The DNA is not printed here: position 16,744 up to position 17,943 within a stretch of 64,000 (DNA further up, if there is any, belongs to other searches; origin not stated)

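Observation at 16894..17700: The N-terminus of the giant protein has an ADP-ribosyltransferase-like (C3/iota/VIP2-type) motif arrangement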

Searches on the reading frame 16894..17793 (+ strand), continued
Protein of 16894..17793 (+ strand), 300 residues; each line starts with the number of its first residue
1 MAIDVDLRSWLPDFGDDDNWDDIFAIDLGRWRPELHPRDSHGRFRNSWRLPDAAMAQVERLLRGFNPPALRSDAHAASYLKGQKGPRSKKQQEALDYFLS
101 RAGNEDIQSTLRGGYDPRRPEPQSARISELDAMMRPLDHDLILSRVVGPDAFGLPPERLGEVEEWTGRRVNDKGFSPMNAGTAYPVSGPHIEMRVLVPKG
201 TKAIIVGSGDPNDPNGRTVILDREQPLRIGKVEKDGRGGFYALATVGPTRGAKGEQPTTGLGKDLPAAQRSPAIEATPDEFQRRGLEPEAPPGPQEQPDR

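Call 52: search_solved_structures(query=A2, max_evalue=0.01, show_alignments=4)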
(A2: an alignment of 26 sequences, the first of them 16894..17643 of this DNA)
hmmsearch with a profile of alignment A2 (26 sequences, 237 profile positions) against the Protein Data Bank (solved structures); distinct sequences matched with E-value up to 0.01: 29.
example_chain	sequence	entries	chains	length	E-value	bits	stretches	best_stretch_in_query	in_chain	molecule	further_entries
9veg_H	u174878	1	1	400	3.3e-21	79.4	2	50-215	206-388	Vip2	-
9vej_H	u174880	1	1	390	9.4e-20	74.7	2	51-216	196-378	Vip2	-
1qs2_A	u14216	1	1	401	2e-19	73.6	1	51-217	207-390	ADP-RIBOSYLTRANSFERASE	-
1qs1_A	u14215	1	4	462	2.7e-19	73.2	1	51-217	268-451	ADP-RIBOSYLTRANSFERASE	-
5gtt_A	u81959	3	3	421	3.7e-14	56.4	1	69-210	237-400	Binary enterotoxin of Clostridium perfringens component a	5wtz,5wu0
5h03_A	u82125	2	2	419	6.6e-14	55.5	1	69-210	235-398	Binary enterotoxin of Clostridium perfringens component a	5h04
9bbf_Z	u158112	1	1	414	1.6e-12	51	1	66-215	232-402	ADP-ribosyltransferase enzymatic component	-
6x6r_A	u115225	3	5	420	1.7e-12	50.9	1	66-215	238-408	ADP-ribosyltransferase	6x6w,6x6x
7vnj_H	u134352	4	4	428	1.7e-12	50.9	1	67-215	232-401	ADP-ribosyltransferase enzymatic component | CdtA | ADP-ribosylating binary toxin enzymatic subunit CdtA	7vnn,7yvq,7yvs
9mdj_Z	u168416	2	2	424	1.7e-12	50.9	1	66-215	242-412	Cdta (Adp-ribosyltransferase enzymatic component)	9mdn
6klo_H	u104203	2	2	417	2.1e-12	50.6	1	68-214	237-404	Iota toxin component Ia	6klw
1giq_A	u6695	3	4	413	2.1e-12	50.6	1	68-214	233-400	IOTA TOXIN COMPONENT IA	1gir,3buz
4gy2_A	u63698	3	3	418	2.1e-12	50.6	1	68-214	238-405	Iota toxin component Ia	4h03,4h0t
2wn4_A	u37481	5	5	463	2.5e-12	50.4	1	66-215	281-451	ADP-RIBOSYLTRANSFERASE ENZYMATIC COMPONENT | ADP-ribosylating binary toxin enzymatic subunit CdtA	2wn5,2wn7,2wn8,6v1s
4h0v_A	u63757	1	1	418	2.7e-12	50.3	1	68-214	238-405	Iota toxin component Ia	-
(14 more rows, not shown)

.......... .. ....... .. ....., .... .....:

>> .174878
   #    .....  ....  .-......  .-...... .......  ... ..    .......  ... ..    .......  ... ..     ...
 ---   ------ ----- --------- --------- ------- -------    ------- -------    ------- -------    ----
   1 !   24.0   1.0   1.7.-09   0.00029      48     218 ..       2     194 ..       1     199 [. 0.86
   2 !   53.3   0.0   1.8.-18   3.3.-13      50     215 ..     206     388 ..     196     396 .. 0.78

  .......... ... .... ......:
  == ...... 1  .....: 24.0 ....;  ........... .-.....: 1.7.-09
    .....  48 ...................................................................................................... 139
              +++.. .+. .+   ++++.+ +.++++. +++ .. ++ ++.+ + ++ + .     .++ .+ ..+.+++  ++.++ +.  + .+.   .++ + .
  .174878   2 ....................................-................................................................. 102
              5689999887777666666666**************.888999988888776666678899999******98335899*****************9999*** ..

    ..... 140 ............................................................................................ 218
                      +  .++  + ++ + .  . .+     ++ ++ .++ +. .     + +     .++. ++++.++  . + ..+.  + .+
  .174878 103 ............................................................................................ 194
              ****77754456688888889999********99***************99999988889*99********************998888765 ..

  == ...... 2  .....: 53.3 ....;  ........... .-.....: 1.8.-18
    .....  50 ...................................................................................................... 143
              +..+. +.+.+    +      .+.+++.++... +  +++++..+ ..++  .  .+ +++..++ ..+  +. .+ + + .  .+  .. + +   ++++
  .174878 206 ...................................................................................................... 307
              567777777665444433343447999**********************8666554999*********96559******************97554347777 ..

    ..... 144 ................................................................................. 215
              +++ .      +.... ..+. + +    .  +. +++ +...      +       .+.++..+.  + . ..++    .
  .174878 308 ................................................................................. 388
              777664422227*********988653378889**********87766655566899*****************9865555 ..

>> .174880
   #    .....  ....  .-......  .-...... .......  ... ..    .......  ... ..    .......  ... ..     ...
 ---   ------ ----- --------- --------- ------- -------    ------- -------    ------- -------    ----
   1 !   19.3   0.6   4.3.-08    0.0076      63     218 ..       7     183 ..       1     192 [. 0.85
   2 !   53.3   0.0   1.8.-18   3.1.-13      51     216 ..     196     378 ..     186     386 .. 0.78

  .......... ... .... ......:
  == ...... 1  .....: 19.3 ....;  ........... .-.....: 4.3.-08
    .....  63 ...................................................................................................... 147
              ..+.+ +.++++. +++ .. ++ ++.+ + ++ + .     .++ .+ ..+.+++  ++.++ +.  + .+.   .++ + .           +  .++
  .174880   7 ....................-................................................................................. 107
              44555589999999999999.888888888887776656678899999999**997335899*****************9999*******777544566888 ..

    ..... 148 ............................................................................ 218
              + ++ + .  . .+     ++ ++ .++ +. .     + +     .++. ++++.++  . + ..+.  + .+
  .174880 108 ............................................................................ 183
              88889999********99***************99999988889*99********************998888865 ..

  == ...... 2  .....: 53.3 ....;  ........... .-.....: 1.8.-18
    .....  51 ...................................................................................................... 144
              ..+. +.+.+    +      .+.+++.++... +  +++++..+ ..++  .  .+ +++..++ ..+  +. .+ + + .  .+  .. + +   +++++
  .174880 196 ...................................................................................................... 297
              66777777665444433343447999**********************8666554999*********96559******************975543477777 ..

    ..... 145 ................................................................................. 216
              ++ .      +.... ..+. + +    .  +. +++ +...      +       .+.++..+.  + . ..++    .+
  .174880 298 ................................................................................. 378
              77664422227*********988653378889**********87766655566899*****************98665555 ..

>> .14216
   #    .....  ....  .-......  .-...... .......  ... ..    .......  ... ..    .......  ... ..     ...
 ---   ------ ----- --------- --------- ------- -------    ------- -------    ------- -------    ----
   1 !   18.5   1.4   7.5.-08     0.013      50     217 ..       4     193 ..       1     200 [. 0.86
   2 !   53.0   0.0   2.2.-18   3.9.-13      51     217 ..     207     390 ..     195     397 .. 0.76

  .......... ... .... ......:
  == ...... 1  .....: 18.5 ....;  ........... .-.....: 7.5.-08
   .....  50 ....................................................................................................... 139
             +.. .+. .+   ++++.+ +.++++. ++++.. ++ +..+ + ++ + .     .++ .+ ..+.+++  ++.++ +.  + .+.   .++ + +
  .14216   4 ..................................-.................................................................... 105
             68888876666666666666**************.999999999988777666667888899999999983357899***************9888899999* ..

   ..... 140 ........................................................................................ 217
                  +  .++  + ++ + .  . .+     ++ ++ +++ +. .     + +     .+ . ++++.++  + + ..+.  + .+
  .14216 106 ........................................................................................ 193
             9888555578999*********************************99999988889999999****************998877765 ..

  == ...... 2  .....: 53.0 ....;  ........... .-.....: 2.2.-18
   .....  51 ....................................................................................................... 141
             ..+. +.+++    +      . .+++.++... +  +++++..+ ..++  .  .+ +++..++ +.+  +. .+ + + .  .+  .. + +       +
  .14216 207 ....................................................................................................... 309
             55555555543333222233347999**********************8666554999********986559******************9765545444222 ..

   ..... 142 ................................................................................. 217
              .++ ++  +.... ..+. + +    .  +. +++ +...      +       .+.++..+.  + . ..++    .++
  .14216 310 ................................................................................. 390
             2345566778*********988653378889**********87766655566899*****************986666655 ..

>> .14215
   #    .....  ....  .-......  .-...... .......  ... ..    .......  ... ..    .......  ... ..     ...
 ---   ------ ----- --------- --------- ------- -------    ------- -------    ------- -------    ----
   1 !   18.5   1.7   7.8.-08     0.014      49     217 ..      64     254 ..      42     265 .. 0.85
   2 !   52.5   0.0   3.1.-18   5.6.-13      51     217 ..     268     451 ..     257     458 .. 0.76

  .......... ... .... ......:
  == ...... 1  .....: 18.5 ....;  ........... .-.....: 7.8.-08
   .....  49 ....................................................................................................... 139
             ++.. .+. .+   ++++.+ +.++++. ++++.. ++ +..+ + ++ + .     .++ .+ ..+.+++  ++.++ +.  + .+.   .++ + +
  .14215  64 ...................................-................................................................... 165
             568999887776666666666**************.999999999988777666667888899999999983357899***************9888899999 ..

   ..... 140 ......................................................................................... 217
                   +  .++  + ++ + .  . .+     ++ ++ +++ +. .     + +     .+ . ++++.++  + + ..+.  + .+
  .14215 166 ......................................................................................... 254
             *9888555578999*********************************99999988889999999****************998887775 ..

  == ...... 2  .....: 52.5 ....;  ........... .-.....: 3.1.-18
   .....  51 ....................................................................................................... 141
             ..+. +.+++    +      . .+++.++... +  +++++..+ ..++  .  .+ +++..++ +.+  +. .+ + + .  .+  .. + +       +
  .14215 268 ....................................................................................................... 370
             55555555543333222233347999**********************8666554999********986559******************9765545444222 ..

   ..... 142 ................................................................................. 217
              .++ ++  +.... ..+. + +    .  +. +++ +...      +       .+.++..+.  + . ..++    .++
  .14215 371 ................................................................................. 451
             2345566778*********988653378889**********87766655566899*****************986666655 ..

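Call 68: fold_search(model_id=the predicted structure, library=viral)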
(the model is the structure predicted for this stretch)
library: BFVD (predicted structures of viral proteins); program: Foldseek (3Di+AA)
matches with E <= 10: 240; with E <= 0.001: 90
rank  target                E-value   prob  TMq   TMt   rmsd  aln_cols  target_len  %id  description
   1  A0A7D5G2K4            1.3e-12  1.00  0.63  0.17   4.4       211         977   19  (no name in the UniProt tables at hand)
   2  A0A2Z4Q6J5            1.1e-11  1.00  0.59  0.23  10.8       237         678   21  ADP-ribosyltransferase domain and MuF-like fusion protein [Microbacterium phage Percival]
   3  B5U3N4                1.6e-10  1.00  0.50  0.17  17.2       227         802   19  VIP2 protein [Mycobacterium phage Gumball]
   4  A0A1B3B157            4.8e-10  1.00  0.62  0.53   3.7       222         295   15  VIP2-like ADP-ribosyltransferase toxin [Gordonia phage Strosahl]
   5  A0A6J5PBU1            7.3e-10  1.00  0.49  0.39   6.8       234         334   21  ADP ribosyltransferase [uncultured Caudovirales phage]
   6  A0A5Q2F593            1.1e-09  1.00  0.54  0.12   5.1       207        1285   19  ADP-ribosyltransferase [Gordonia phage Sixama]
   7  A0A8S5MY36            1.7e-09  1.00  0.62  0.39   4.5       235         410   19  VIP2 [Myoviridae sp. ctCop38]
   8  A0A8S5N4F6            4.2e-09  1.00  0.51  0.26   6.9       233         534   16  Minor capsid protein [Podoviridae sp. ctiJY10]
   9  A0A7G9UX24            4.2e-09  1.00  0.47  0.27   8.3       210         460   19  (no name in the UniProt tables at hand)
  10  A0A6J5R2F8            5.7e-09  1.00  0.48  0.12   6.1       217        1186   19  Phage head morphogenesis domain containing protein [uncultured Caudovirales phage]
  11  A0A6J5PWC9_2          7.3e-09  1.00  0.45  0.10  13.1       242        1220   15  ADP ribosyltransferase [uncultured Caudovirales phage]
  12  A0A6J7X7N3            9.3e-09  1.00  0.47  0.21   3.6       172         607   21  ADP ribosyltransferase [uncultured Caudovirales phage]
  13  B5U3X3                9.3e-09  1.00  0.51  0.50  16.0       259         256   18  VIP2 protein [Mycobacterium phage Troll4]
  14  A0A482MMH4            2.1e-08  1.00  0.48  0.44  10.3       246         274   14  RNA polymerase-ADP-ribosyltransferase [Escherichia phage vB_EcoM_PHB13]
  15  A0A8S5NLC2            2.5e-08  1.00  0.50  0.17   7.4       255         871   14  Minor capsid protein [Siphoviridae sp. ctFbs2]
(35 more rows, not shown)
